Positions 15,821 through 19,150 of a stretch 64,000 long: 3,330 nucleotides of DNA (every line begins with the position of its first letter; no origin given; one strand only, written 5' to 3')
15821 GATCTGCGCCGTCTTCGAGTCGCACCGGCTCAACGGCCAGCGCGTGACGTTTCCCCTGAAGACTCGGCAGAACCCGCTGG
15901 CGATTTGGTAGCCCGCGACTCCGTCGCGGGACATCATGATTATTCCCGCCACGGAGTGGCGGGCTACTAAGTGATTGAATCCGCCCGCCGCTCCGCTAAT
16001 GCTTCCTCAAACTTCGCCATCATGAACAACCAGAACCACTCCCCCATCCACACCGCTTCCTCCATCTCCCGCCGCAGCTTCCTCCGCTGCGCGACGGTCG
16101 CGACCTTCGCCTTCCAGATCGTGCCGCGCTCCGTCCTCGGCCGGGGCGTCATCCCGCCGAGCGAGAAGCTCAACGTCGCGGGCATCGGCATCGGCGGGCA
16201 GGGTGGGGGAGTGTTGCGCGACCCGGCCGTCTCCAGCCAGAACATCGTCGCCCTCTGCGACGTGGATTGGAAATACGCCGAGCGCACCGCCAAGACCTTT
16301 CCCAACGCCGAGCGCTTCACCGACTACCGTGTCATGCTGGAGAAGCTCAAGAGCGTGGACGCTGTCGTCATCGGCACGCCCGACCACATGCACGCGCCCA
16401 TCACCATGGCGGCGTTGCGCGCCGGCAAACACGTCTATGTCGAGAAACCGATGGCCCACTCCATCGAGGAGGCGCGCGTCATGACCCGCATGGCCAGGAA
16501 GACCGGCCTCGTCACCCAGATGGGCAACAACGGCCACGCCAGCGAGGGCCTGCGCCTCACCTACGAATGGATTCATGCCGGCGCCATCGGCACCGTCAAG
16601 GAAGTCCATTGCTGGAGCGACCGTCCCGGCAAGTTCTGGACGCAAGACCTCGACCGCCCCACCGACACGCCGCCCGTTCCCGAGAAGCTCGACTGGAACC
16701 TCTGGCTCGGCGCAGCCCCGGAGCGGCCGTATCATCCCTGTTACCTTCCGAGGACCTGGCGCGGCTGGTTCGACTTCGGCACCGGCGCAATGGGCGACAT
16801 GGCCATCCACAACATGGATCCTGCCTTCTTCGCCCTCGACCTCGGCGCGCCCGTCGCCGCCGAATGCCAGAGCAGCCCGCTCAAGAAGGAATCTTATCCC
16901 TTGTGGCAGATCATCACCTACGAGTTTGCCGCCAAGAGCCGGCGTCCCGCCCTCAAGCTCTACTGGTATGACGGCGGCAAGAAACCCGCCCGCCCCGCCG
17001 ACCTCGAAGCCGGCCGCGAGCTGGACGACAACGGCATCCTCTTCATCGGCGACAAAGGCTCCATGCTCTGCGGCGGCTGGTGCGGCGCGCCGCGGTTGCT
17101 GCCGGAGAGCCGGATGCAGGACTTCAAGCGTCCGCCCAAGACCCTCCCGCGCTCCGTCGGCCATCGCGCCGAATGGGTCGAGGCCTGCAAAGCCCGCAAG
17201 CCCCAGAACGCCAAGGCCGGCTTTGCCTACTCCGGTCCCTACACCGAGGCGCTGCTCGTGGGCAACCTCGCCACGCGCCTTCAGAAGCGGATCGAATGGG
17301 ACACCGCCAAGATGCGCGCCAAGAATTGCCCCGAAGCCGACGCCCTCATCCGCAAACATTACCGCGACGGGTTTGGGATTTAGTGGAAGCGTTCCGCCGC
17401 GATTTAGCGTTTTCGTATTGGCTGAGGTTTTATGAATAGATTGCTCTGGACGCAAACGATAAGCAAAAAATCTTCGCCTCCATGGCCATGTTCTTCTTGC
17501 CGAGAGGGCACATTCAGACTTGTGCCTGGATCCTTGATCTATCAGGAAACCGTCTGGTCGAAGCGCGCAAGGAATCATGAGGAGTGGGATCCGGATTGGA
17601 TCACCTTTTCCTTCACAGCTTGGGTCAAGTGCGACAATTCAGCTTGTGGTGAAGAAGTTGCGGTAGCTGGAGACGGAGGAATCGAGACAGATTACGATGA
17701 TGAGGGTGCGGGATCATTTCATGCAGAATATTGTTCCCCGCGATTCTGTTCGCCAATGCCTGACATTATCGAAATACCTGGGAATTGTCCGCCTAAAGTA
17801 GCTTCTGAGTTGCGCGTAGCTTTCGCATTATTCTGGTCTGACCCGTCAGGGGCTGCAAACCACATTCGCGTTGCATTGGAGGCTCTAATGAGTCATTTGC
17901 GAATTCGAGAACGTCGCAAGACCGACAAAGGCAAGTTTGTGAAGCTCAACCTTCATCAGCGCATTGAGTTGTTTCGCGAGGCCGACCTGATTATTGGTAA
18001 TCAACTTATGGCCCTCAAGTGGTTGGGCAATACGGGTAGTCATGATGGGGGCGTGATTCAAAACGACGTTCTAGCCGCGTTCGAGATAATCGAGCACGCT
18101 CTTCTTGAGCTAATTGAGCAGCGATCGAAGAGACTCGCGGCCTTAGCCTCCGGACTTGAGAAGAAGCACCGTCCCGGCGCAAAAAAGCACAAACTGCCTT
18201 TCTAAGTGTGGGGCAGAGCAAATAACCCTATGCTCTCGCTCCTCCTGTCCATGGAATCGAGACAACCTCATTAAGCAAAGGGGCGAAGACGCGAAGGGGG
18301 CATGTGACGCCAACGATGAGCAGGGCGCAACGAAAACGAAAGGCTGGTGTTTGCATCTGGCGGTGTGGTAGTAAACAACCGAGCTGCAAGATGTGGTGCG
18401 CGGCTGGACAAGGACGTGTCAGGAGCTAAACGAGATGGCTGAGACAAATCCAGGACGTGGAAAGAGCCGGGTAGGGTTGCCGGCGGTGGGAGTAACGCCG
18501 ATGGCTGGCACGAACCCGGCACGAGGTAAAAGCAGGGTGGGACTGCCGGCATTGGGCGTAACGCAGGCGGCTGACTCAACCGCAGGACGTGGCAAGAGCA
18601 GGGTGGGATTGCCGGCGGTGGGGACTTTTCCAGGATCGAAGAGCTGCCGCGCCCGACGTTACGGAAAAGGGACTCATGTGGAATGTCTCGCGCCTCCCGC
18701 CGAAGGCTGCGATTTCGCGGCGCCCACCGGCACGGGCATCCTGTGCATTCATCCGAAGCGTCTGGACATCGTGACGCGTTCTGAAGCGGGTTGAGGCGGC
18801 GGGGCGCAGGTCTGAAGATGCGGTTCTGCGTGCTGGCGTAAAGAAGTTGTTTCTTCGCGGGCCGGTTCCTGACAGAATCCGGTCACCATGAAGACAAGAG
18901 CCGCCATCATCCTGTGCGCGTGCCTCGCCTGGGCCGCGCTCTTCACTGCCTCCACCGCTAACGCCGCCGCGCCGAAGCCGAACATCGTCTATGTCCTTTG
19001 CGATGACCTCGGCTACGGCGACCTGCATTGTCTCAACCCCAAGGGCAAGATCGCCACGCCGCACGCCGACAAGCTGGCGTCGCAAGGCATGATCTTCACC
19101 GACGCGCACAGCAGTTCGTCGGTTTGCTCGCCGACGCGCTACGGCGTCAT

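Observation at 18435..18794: Small ORF with three 22-aa modules whose inter-copy differences are almost entirely synonymous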

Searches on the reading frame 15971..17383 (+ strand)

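Call 8: search_protein_families(library=pfam, proteins=[window:15971-17383:+], max_evalue=1)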
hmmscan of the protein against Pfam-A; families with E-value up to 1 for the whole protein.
window:15971-17383:+ (470 aa): 5 families
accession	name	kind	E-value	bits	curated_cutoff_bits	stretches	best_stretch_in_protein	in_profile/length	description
PF19051.5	GFO_IDH_MocA_C2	-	1.9e-20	73.9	23.3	2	233-320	45-134/254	Oxidoreductase family, C-terminal alpha/beta domain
PF01408.29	GFO_IDH_MocA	-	3.4e-20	73.4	24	1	71-185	5-119/120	Oxidoreductase family, NAD-binding Rossmann fold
PF22725.1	GFO_IDH_MocA_C3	-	4.5e-05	23.9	27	1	259-302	31-73/124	GFO/IDH/MocA C-terminal domain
PF10518.14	TAT_signal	-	0.1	13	22.7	1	32-45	2-15/21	TAT (twin-arginine translocation) pathway signal sequence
PF03435.24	Sacchrp_dh_NADP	-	0.18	12.6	25.1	1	72-155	4-95/129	Saccharopine dehydrogenase NADP binding domain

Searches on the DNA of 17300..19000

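Call 6: search_rna_families(source=window, start=17300, end=19000, threshold=evalue, max_evalue=10)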
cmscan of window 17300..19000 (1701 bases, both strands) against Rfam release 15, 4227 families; matches with E-value up to 10: 1.
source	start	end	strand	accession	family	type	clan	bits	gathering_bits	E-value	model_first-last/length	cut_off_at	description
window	17830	17943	+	RF01773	rpsL_pseudo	Cis-reg; leader;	-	16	70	2.5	1-128/128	no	Pseudomonas rpsL leader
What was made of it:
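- There is no Rfam match (call 6).
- Tried and rejected: Rfam scan of 17300-19000 at E<=10 gave only a chance hit inside the DUF4145 gene (call 6).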

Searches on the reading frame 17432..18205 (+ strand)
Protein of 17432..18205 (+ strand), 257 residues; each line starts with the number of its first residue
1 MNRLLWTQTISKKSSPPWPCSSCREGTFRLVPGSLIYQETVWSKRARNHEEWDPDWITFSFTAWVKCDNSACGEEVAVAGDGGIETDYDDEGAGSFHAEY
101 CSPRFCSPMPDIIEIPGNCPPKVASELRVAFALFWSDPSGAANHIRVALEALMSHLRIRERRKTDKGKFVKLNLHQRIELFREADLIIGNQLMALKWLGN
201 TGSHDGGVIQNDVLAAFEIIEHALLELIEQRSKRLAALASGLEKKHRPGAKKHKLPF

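Call 8: search_protein_families(library=pfam, proteins=[window:17432-18205:+], max_evalue=1)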
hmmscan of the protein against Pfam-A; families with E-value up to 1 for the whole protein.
window:17432-18205:+ (257 aa): 1 family
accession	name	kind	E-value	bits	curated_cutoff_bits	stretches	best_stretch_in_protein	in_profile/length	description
PF13643.11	DUF4145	-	1.5e-15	57.5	23.1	1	130-221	3-88/88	Domain of unknown function (DUF4145)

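Call 20: search_protein_families(library=ncbifam, proteins=[window:17432-18202:+], max_evalue=10)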
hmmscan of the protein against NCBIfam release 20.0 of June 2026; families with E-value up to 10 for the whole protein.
window:17432-18202:+ (257 aa): 0 families

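Call 62: search_protein_families(library=padloc, proteins=[window:17432-18202:+], max_evalue=1)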
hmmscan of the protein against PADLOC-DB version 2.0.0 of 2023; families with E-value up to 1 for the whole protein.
window:17432-18202:+ (257 aa): 1 family
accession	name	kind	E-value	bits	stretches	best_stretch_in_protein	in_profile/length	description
PDLC04109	PD-T7-4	-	0.00095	16.7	1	111-192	69-152/211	-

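Call 75: search_protein_families(library=phrogs, proteins=[window:17432-18202:+], max_evalue=1)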
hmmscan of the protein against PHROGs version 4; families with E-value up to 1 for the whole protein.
window:17432-18202:+ (257 aa): 2 families
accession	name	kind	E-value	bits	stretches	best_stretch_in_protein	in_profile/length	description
phrog_1305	-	DNA, RNA and nucleotide metabolism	5.4e-18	66.2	1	10-238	9-216/226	DNA binding protein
phrog_22529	-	unknown function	0.036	14.7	1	41-74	36-68/148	-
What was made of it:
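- Tried and rejected: Pfam, NCBIfam, PHROGs and PADLOC gave nothing for the small protein (calls 8, 20, 62, 75).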
